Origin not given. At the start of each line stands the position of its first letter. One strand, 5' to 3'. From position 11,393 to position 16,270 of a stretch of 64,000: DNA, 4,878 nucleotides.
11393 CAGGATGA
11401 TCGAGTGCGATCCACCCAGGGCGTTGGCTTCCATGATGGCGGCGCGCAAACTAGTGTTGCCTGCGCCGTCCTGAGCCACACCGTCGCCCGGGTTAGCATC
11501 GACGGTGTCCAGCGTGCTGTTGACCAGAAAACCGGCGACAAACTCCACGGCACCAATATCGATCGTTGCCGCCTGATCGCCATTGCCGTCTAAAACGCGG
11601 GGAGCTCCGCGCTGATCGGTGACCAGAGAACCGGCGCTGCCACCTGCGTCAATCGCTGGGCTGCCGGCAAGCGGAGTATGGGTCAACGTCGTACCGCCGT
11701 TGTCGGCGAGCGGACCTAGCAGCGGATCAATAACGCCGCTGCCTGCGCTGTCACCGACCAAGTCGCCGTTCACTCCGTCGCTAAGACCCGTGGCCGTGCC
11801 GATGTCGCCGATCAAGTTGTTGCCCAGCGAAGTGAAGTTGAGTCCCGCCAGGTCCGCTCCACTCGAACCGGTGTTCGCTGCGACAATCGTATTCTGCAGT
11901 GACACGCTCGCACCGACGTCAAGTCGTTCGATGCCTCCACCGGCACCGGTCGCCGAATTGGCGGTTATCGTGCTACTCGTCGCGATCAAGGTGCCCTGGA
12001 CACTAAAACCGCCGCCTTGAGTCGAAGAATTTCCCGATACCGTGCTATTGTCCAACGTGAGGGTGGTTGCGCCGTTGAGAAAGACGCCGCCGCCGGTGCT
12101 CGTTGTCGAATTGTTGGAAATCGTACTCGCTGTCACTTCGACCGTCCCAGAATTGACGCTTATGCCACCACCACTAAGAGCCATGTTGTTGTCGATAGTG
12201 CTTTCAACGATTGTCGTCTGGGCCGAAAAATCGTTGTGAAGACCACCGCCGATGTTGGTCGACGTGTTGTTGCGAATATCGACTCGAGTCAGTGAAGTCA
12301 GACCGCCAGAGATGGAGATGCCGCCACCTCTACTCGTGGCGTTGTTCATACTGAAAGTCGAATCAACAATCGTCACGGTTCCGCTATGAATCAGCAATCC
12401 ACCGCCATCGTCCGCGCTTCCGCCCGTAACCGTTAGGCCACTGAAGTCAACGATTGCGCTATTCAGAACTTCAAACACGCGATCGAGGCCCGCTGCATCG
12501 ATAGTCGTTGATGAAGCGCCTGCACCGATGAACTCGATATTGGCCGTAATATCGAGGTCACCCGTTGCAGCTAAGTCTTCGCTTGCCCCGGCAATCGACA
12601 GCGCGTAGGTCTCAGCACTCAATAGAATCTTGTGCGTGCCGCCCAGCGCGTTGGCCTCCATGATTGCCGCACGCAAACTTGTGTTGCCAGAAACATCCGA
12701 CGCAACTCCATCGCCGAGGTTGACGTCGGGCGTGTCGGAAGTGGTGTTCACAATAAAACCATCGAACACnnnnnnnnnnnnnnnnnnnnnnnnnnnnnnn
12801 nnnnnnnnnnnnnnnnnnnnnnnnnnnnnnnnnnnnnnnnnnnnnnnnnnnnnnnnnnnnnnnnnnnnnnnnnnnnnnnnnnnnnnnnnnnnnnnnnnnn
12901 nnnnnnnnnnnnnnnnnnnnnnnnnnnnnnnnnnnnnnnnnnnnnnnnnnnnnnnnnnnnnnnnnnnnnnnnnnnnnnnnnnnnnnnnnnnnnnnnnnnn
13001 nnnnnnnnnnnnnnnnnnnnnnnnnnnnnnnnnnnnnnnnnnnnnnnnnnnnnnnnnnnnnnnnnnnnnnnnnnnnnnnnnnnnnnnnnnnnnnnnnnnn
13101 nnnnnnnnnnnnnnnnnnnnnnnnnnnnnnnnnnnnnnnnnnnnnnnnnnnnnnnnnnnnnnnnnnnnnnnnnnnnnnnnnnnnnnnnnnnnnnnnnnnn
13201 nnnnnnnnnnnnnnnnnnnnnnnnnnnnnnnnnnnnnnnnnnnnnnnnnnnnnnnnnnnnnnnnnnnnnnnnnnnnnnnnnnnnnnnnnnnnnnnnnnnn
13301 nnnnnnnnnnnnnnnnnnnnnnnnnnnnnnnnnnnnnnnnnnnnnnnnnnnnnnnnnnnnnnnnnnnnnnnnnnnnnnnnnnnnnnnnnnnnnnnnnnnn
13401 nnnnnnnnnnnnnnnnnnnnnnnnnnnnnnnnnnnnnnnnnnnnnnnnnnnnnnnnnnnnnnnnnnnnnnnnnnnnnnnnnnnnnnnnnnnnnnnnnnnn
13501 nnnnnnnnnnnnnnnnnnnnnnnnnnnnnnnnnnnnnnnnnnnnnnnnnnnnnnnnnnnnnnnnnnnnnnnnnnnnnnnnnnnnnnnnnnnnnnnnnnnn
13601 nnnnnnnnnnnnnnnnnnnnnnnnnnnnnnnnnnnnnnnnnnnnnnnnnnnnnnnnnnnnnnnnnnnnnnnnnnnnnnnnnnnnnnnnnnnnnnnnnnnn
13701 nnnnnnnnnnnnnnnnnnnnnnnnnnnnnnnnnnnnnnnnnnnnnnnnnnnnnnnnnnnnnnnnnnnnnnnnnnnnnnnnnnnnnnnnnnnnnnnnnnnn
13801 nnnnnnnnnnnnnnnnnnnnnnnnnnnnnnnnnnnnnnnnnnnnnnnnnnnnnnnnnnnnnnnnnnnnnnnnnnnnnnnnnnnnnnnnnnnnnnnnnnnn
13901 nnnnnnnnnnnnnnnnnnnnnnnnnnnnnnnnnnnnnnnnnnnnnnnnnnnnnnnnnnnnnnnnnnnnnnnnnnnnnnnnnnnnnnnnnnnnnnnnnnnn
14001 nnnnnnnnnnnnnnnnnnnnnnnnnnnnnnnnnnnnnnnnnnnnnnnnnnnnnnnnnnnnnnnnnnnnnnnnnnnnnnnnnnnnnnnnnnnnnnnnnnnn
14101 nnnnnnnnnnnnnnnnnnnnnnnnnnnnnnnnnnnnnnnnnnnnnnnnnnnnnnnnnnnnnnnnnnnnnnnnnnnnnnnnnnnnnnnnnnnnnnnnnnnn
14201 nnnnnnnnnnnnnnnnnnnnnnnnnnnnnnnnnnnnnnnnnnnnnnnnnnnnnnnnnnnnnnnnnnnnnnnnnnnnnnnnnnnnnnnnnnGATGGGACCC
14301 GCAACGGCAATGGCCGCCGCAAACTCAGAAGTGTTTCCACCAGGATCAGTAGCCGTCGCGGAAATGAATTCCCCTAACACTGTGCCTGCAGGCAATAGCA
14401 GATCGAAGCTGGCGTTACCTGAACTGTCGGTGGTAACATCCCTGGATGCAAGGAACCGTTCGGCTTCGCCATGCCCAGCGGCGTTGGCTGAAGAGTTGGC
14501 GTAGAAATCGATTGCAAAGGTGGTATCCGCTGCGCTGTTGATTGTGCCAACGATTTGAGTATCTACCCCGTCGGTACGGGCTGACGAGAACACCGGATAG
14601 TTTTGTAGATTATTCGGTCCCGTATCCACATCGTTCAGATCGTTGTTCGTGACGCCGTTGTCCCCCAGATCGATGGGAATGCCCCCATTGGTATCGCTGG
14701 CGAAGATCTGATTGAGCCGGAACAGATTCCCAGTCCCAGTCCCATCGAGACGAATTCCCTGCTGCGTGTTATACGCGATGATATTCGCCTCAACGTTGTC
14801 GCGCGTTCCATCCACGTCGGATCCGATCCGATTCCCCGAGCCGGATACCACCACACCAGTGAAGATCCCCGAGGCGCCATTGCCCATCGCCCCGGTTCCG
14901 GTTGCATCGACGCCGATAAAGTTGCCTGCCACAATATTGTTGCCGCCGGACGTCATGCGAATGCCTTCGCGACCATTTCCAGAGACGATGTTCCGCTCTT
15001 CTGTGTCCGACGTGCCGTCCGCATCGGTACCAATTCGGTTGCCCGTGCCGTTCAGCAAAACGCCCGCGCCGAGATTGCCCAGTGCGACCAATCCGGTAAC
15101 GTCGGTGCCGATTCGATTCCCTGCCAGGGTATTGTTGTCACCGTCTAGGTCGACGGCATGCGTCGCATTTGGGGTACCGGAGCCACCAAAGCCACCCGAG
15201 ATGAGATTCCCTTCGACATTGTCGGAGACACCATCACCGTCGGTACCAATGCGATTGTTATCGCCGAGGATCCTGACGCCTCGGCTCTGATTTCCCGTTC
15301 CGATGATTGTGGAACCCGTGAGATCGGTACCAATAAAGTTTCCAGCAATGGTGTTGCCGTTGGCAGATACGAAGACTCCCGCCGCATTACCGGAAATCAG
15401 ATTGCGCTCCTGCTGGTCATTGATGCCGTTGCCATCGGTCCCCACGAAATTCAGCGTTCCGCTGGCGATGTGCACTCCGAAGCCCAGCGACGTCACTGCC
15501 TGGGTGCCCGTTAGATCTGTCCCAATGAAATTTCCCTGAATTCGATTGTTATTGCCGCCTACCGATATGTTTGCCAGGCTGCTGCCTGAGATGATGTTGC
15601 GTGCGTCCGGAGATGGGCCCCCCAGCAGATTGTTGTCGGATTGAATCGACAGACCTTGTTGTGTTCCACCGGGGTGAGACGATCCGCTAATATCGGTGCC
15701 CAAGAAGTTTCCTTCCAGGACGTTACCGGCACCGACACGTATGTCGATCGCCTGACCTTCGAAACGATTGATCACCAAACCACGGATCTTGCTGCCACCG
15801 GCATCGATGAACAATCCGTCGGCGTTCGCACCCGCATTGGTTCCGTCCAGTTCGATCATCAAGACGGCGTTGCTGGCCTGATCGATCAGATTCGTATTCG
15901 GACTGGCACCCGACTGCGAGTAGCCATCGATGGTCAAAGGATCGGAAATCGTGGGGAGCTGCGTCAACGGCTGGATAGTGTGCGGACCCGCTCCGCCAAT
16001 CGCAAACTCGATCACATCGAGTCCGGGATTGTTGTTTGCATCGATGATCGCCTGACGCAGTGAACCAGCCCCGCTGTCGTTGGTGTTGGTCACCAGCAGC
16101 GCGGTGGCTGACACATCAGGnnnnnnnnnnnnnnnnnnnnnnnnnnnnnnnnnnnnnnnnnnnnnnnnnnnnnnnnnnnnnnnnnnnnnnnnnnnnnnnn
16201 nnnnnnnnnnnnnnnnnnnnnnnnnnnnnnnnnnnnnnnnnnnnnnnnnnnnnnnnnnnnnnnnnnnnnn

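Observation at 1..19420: A 19.4-kb uninterrupted reading frame that is missing from the supplied ORF track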

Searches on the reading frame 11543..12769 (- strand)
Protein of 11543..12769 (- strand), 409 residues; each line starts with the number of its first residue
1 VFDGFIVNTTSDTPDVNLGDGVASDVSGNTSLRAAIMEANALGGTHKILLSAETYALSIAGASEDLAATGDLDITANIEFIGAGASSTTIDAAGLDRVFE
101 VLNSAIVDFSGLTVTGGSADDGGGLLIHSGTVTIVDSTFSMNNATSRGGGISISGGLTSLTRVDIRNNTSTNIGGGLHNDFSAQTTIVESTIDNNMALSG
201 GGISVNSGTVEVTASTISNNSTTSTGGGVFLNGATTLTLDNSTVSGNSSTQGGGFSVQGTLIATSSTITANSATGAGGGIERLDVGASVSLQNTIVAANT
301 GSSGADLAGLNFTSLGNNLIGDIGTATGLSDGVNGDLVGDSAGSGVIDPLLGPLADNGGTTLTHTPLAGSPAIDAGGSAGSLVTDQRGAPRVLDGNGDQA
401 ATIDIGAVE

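Call 66: predict_structure(alignment_id=A3)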
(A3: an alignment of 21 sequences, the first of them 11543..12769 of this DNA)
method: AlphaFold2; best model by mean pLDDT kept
length: 409 residues; sequences in the alignment: 21
mean_pLDDT: 91.4   pTM: 0.93
mean pLDDT of the five models: 91.4, 91.3, 90.7, 90.1, 87.4
residues with pLDDT >= 90: 315; 70-90: 66; 50-70: 25; < 50: 3
segments of 3 or more residues with pLDDT < 50: none
pLDDT, mean of each block of 10 residues (from residue 1): 91 91 94 94 95 88 52 89 98 89 96 95 92 98 95 97 98 97 96 98 97 98 97 95 98 97 97 96 92 97 93 95 93 93 78 90 91 86 82 58 79
secondary structure, 60 per line:
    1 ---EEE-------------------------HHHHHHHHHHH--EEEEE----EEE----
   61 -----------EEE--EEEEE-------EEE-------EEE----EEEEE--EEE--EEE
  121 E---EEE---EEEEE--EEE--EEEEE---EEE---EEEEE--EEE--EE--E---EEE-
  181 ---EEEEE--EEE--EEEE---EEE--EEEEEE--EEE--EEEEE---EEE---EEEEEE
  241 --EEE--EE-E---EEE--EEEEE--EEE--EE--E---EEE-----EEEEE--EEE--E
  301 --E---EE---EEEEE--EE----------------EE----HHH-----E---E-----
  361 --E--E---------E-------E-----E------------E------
elements in order: E4-6 H32-42 E45-49 E54-56 E72-74 E77-81 E89-91 E99-101 E106-110 E113-115 E118-121 E125-127 E131-135 E138-140 E143-147 E151-153 E157-161 E164-166 E177-179 E184-188 E191-193 E196-199 E203-205 E208-213 E216-218 E221-225 E229-231 E235-240 E243-245 E255-257 E260-264 E267-269 E280-282 E288-292 E295-297 E312-316

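Call 68: fold_search(model_id=the predicted structure, library=pdb)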
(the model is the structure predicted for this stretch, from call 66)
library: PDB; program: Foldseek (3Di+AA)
matches with E <= 10: 314; with E <= 0.001: 5
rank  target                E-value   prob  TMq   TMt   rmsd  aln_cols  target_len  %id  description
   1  9cdv_A                1.2e-07  1.00  0.52  0.48   7.4       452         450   21  Crystal Structure of Rhombotarget A (released 2025-07-02)
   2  9cdv_B                8.0e-07  1.00  0.50  0.48   9.9       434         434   19  Crystal Structure of Rhombotarget A (released 2025-07-02)
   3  9cdu_A                1.2e-06  1.00  0.53  0.50   9.7       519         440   18  Crystal Structure of Rhombotarget A-peptide Complex (released 2025-07-02)
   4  9cdu_C                1.9e-06  1.00  0.56  0.54   8.0       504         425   22  Crystal Structure of Rhombotarget A-peptide Complex (released 2025-07-02)
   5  1ru4                  2.1e-05  1.00  0.54  0.55   8.0       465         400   15  Crystal structure of pectate lyase Pel9A (released 2004-04-13)
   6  5gqc_D                5.9e-03  0.98  0.37  0.29  11.1       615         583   12  Crystal structure of lacto-N-biosidase LnbX from Bifidobacterium longum subsp. longum, ligand-free form (released 2017-04-19)
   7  7chu_A                7.7e-03  0.97  0.28  0.24  10.3       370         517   12  Geobacillus virus E2 - ORF18 (released 2021-04-14)
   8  2pyh_A                1.7e-02  0.98  0.37  0.40   9.7       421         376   15  Azotobacter vinelandii Mannuronan C-5 epimerase AlgE4 A-module complexed with mannuronan trisaccharide (released 2008-05-27)
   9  8iq5_D                2.3e-02  1.00  0.45  0.34   7.6       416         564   12  Crystal structure of trimeric K2-2 TSP (released 2024-02-21)
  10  8iqe_D                2.5e-02  1.00  0.45  0.35   5.6       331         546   14  Crystal structure of tetrameric K2-2 TSP (released 2024-02-21)
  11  6f7k_B                2.8e-02  1.00  0.43  0.34   6.7       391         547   12  Crystal structure of Dettilon tailspike protein (gp208) (released 2018-12-19)
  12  8ja4                  3.1e-02  0.99  0.41  0.36   7.9       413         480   17  Structure of the alginate epimerase/lyase (released 2024-05-08)
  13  5zl5_A                3.2e-02  0.84  0.29  0.28  12.5       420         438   11  Crystal structure of DFA-IIIase mutant C387A from Arthrobacter chlorophenolicus A6 (released 2018-12-19)
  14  2pyg_B                3.4e-02  0.93  0.36  0.38   9.9       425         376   15  Azotobacter vinelandii Mannuronan C-5 epimerase AlgE4 A-module (released 2008-05-27)
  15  4ru4_B                3.5e-02  0.72  0.26  0.19  13.0       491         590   11  Crystal structure of the tailspike protein gp49 from Pseudomonas phage LKA1 (released 2015-11-18)
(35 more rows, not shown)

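Call 70: search_solved_structures(query=A3, max_evalue=0.01, show_alignments=1)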
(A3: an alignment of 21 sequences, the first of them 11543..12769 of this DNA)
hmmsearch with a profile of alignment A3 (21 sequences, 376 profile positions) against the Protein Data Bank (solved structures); distinct sequences matched with E-value up to 0.01: 2.
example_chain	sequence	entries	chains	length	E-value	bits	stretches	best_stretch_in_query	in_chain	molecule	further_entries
7w5z_U2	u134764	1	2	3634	1.6e-14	56.9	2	153-260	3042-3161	Transmembrane protein, putative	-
9cdu_A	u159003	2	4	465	1.4e-13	53.8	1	8-281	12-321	Rhombotarget A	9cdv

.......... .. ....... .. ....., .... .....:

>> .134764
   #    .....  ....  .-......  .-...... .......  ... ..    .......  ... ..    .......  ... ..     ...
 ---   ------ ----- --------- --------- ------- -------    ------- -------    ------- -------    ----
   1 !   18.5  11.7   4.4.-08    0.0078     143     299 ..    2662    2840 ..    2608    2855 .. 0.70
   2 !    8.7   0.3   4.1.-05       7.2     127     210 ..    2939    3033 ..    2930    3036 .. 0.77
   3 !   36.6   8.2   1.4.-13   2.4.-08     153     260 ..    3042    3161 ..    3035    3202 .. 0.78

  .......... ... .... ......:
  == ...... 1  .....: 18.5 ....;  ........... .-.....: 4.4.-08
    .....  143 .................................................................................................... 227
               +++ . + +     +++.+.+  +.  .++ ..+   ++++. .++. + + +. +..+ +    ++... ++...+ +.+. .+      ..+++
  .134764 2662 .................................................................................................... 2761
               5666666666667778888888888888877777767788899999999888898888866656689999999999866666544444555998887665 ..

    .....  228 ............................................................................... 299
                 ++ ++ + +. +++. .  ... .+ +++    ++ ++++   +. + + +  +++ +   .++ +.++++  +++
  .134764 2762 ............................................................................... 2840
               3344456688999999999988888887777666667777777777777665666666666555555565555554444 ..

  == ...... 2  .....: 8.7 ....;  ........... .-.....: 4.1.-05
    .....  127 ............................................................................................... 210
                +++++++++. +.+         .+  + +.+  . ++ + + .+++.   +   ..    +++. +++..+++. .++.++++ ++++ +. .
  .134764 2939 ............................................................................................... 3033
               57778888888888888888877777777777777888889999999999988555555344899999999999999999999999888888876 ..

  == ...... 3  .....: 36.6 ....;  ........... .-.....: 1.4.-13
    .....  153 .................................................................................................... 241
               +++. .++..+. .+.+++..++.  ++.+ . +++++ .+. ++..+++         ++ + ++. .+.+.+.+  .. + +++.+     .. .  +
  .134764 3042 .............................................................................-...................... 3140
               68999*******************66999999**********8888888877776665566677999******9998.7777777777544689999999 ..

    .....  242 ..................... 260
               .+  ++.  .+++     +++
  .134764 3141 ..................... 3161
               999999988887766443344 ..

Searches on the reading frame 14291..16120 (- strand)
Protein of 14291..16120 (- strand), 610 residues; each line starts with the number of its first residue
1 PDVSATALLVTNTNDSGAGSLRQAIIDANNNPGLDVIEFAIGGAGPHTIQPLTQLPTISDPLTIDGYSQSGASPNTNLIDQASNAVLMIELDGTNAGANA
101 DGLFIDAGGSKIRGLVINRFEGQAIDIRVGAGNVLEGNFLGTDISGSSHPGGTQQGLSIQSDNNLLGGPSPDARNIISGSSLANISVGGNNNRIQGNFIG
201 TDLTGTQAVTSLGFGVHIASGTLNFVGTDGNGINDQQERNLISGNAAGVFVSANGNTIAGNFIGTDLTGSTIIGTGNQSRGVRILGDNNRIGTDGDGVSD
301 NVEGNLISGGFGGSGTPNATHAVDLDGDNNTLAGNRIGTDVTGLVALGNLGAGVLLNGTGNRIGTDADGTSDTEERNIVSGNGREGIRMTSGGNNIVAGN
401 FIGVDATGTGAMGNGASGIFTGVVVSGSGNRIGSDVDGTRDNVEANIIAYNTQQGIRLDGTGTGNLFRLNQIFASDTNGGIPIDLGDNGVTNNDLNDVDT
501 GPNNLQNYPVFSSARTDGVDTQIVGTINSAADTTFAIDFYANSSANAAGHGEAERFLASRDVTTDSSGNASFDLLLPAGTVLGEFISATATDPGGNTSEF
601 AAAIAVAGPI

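Call 23: search_protein_families(library=ncbifam, proteins=[window:14321-16120:-], max_evalue=1)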
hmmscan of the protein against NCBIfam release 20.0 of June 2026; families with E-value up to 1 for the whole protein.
window:14321-16120:- (600 aa): 0 families

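Call 25: search_protein_families(library=pfam, proteins=[window:14321-16120:-], max_evalue=1)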
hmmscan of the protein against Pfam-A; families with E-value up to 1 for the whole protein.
window:14321-16120:- (600 aa): 2 families
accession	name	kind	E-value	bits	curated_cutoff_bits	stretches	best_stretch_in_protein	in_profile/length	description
PF13229.12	Beta_helix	-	0.0062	16.6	25.9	1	350-494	22-157/158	Right handed beta helix region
PF18884.5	TSP3_bac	-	0.47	10.8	25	0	293-303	2-12/22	Bacterial TSP3 repeat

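Call 73: search_solved_structures(query=window:14291-16120:-, max_evalue=0.1)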
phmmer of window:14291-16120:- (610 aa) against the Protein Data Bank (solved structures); distinct sequences matched with E-value up to 0.1: 0.
